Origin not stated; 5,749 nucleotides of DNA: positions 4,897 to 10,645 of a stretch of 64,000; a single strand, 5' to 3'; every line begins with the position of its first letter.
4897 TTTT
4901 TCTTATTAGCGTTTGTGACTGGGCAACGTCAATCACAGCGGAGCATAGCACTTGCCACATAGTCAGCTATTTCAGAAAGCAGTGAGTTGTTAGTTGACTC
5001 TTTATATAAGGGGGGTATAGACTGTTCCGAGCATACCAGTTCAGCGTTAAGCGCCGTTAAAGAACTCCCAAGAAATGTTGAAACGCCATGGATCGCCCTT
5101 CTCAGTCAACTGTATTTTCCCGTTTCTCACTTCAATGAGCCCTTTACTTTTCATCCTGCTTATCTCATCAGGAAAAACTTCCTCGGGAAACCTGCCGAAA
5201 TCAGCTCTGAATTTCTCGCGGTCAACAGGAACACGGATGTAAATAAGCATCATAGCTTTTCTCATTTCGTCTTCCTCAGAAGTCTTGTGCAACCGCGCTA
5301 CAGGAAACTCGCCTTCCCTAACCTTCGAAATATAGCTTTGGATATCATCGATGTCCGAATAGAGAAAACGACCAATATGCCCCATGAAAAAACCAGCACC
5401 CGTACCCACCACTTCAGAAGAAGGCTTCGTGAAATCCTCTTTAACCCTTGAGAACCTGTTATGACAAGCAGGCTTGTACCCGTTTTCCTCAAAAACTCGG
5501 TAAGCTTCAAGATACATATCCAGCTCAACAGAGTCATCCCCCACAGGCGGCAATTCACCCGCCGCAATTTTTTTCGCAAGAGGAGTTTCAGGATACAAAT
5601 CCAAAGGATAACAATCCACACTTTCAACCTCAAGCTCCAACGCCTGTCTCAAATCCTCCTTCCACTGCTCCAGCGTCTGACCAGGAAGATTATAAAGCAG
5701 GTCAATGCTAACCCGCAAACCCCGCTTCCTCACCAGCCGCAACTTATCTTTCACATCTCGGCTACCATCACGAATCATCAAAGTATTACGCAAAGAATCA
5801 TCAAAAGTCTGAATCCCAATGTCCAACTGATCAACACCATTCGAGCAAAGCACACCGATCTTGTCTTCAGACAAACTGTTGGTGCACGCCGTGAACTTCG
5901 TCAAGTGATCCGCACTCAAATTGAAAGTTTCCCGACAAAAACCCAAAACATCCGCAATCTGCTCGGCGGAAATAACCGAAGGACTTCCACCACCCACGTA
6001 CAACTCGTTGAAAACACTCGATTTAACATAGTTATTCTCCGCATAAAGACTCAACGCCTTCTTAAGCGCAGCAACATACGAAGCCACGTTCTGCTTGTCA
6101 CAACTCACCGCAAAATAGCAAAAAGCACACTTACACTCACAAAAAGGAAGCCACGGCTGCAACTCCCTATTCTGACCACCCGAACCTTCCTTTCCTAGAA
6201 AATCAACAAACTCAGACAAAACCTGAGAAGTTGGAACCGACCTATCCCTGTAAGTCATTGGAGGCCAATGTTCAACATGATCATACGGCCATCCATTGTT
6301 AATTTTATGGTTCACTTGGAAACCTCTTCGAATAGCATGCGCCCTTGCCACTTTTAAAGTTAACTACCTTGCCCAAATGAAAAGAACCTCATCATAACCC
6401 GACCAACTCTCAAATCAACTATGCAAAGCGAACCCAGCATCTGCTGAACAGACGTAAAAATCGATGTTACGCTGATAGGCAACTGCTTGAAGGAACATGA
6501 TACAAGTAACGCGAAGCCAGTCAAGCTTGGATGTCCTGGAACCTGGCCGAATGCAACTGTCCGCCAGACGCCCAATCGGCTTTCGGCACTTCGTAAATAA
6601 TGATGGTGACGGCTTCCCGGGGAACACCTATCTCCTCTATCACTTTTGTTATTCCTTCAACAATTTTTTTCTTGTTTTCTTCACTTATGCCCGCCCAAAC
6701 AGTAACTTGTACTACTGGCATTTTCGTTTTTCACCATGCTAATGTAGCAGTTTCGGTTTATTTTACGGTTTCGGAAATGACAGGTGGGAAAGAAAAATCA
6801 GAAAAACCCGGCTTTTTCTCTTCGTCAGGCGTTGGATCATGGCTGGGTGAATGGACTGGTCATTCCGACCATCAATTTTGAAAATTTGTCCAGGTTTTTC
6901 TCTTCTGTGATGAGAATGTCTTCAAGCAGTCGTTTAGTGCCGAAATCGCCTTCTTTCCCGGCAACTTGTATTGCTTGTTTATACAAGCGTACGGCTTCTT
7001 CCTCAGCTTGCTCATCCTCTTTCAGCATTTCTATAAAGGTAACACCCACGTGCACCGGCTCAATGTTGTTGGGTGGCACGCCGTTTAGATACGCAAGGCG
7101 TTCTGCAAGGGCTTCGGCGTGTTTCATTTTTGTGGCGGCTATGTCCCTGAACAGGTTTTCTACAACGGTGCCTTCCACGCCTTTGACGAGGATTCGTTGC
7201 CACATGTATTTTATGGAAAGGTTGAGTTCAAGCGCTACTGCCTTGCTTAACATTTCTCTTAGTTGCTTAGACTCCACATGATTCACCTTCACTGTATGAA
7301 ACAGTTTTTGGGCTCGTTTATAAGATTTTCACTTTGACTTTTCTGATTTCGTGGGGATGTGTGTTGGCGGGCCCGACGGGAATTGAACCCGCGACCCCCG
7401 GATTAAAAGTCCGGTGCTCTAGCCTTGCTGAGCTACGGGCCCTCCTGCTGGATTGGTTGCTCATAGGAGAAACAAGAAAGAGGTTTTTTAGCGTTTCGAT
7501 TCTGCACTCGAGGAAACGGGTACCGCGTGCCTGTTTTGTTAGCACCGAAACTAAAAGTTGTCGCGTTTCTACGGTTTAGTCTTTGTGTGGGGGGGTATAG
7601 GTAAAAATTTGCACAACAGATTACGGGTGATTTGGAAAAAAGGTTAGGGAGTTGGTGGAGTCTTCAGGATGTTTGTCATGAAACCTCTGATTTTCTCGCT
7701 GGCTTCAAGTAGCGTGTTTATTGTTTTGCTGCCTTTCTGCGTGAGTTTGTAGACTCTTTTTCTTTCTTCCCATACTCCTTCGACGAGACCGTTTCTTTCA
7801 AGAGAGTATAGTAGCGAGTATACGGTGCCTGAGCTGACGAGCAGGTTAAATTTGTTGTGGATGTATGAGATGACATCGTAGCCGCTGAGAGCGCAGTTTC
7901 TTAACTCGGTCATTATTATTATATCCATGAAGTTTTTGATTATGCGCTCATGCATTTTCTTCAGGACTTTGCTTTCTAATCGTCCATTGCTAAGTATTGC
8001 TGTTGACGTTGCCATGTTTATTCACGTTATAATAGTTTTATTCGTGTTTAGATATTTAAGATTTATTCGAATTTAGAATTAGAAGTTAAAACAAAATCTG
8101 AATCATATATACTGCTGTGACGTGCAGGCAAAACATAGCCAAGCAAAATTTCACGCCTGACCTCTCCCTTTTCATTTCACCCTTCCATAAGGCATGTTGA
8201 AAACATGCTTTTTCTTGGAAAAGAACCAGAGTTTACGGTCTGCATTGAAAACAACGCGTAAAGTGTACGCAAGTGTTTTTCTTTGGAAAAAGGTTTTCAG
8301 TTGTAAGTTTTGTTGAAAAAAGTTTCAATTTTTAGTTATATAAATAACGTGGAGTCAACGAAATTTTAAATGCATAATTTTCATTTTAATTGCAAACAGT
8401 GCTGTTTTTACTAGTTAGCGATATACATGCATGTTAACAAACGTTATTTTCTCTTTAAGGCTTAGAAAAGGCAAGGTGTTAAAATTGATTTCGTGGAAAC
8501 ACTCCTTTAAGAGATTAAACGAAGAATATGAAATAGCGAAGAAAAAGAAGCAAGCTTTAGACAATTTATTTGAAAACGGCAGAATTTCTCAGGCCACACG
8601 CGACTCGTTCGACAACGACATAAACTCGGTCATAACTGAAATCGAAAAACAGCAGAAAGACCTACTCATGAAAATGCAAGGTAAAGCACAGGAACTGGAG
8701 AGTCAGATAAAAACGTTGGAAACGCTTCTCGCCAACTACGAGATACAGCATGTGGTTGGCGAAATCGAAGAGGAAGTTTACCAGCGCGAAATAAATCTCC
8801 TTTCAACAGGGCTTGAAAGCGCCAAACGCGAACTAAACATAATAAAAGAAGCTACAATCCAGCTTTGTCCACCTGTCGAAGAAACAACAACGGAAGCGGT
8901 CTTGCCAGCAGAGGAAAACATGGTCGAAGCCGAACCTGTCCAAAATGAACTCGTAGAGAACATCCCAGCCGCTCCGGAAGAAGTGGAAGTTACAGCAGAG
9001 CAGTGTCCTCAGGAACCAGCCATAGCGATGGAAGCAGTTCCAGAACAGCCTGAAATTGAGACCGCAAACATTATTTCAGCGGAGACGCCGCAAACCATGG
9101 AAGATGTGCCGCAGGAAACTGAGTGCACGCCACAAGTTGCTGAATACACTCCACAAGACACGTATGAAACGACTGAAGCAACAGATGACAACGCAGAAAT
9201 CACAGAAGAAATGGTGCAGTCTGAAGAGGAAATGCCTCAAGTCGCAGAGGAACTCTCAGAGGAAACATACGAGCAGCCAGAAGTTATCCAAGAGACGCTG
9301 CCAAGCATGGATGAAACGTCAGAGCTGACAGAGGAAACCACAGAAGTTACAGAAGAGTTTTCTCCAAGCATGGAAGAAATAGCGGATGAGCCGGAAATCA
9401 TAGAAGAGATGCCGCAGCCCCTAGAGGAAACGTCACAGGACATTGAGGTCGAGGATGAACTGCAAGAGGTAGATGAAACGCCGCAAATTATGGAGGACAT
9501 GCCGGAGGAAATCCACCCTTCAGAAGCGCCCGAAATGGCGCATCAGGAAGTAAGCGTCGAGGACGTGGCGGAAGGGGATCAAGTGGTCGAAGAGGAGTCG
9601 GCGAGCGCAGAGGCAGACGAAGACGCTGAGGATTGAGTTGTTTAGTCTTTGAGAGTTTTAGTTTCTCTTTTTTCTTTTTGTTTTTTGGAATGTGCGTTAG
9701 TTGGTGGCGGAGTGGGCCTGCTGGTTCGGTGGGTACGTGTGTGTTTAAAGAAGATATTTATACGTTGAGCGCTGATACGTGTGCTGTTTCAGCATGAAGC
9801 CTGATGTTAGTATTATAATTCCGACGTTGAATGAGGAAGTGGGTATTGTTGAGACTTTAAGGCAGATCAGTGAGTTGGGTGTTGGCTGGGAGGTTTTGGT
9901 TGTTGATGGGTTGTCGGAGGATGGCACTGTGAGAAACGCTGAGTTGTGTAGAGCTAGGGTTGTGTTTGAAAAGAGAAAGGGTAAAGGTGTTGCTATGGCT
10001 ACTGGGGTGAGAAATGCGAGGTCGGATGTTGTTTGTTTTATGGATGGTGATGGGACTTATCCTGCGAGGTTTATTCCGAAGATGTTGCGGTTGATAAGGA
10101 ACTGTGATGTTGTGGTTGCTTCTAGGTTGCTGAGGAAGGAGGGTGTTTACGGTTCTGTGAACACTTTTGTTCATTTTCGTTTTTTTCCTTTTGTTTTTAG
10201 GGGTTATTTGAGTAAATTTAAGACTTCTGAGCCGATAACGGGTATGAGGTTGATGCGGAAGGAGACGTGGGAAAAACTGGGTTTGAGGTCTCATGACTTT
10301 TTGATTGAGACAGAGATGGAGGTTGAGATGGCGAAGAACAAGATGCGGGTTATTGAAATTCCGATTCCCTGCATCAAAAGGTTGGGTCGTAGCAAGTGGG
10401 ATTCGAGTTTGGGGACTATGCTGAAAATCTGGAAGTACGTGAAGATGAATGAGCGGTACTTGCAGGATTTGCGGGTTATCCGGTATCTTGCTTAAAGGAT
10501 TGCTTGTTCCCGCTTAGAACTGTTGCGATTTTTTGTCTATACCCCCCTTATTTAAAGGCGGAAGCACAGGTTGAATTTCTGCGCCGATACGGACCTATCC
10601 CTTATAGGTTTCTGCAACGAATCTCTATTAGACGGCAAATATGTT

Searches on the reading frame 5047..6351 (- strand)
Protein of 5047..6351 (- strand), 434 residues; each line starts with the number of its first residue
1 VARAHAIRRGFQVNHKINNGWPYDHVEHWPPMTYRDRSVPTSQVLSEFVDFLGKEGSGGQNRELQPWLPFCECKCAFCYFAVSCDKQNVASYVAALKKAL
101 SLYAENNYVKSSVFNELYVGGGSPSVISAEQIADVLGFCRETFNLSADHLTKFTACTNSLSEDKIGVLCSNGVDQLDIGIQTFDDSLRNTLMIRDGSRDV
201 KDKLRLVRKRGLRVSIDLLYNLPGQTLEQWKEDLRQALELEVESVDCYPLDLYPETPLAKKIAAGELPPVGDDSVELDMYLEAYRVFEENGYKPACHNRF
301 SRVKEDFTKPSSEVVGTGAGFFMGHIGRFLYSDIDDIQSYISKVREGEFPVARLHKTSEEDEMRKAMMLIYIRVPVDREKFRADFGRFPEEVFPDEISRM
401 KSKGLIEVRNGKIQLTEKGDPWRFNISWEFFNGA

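Call 12: search_protein_families(library=pfam, proteins=[window:5047-6351:-], max_evalue=0.001)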
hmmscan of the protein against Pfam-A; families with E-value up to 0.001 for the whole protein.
window:5047-6351:- (434 aa): 2 families
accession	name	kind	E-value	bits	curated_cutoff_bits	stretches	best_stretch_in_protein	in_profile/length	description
PF04055.27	Radical_SAM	-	3.9e-15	56.8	29.5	1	69-236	5-165/166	Radical SAM superfamily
PF06969.22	HemN_C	-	1e-06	29.1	24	1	358-419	2-64/67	HemN C-terminal domain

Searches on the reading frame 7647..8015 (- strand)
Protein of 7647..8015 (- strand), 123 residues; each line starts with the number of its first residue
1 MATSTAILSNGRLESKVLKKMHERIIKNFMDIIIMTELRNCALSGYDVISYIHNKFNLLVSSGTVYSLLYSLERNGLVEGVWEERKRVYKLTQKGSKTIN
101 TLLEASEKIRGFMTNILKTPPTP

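Call 75: search_protein_families(library=pfam, proteins=[window:7647-8015:-], max_evalue=0.01)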
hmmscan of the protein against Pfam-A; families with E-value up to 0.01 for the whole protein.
window:7647-8015:- (123 aa): 5 families
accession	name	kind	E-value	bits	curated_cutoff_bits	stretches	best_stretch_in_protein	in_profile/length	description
PF03551.20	PadR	-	2.5e-10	40.6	27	1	42-99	9-73/75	Transcriptional regulator PadR-like family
PF14947.12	HTH_45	-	0.00033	21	25.5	1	34-107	8-74/77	Winged helix-turn-helix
PF04458.17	DUF505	-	0.0011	17.8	28.7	1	20-109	342-413/622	Protein of unknown function (DUF505)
PF01978.25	TrmB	-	0.0052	17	25.6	0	60-91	34-64/68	Sugar-specific transcriptional regulator TrmB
PF01475.25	FUR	-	0.0062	17.1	23.1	1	46-116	28-97/121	Ferric uptake regulator family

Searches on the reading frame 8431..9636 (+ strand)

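Call 12: search_protein_families(library=pfam, proteins=[window:8431-9636:+], max_evalue=0.001)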
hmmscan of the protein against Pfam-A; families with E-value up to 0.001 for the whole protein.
window:8431-9636:+ (401 aa): 2 families
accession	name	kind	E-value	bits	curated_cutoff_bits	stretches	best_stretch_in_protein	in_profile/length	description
PF18822.6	CdvA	-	7e-12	45.9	30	1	38-145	1-108/123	CdvA-like coiled-coil domain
PF24026.1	DUF7337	-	0.00013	22.4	30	1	55-92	11-48/61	Family of unknown function (DUF7337)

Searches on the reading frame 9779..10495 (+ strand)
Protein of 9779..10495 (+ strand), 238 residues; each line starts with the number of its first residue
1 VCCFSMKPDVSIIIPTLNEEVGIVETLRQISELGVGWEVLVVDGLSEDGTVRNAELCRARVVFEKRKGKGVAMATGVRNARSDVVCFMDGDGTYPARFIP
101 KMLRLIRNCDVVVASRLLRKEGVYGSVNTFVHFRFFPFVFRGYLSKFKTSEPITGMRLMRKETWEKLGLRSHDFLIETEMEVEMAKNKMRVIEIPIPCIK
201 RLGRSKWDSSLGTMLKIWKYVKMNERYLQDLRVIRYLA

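Call 12: search_protein_families(library=pfam, proteins=[window:9779-10495:+], max_evalue=0.001)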
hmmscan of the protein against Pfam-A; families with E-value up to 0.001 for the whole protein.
window:9779-10495:+ (238 aa): 4 families
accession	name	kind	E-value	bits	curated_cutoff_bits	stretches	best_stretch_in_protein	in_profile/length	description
PF00535.33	Glycos_transf_2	-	4.6e-24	85.7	23.3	1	11-166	1-166/168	Glycosyl transferase family 2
PF13641.12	Glyco_tranf_2_3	-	2.2e-07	31.6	27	1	8-169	1-176/230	Glycosyltransferase like family 2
PF10111.15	Glyco_tranf_2_2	-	0.00011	22.3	27.3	1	11-107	1-107/276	Glycosyltransferase like family 2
PF13506.12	Glyco_transf_21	-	0.00061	19.7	21.7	0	69-168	18-118/174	Glycosyl transferase family 21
